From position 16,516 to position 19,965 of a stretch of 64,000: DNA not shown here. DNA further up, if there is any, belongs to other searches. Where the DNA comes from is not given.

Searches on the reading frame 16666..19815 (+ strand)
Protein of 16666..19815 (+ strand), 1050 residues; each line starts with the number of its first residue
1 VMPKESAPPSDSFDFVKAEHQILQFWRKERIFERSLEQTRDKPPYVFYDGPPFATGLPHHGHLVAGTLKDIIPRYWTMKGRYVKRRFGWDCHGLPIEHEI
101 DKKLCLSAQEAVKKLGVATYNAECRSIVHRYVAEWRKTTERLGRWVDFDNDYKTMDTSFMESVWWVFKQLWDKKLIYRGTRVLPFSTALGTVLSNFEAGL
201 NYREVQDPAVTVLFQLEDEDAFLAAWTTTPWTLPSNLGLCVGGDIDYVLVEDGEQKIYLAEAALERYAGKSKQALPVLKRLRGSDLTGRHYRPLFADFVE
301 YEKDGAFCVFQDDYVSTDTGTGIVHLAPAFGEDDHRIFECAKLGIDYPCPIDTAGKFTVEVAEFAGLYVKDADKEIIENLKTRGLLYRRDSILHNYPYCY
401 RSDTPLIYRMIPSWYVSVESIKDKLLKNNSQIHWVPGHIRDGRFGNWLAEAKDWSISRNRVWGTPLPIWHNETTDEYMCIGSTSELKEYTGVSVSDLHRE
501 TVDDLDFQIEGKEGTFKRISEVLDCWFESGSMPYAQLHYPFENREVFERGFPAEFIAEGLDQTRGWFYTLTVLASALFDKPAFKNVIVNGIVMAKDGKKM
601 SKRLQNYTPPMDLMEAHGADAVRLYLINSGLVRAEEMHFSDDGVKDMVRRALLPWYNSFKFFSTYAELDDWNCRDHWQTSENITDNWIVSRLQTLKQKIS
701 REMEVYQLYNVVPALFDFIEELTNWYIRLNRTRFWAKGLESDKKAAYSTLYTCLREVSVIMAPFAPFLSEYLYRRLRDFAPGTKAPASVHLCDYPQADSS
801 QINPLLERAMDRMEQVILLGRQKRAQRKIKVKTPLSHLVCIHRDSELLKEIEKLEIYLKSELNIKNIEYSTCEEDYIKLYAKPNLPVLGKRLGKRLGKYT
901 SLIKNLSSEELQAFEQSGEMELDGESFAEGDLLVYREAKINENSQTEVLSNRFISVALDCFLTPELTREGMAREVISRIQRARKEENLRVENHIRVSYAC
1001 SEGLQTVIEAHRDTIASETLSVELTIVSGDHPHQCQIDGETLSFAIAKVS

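Call 75: search_protein_families(library=pfam, proteins=[window:16666-19815:+], max_evalue=0.00001)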
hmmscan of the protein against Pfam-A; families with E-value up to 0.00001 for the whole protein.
window:16666-19815:+ (1050 aa): 4 families
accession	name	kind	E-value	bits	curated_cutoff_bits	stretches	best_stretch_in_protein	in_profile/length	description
PF00133.28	tRNA-synt_1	-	2.5e-152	507.9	22.7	1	21-637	1-413/414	tRNA synthetases class I (I, L, M and V)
PF19302.4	DUF5915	-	2.1e-43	148.6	27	1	858-1049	4-195/195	Domain of unknown function (DUF5915)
PF08264.19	Anticodon_1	-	2.3e-32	112.4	25.1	1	685-836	1-145/148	Anticodon-binding domain of tRNA ligase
PF09334.17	tRNA-synt_1g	-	2e-13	50.3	20.1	0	52-191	8-128/391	tRNA synthetases class I (M)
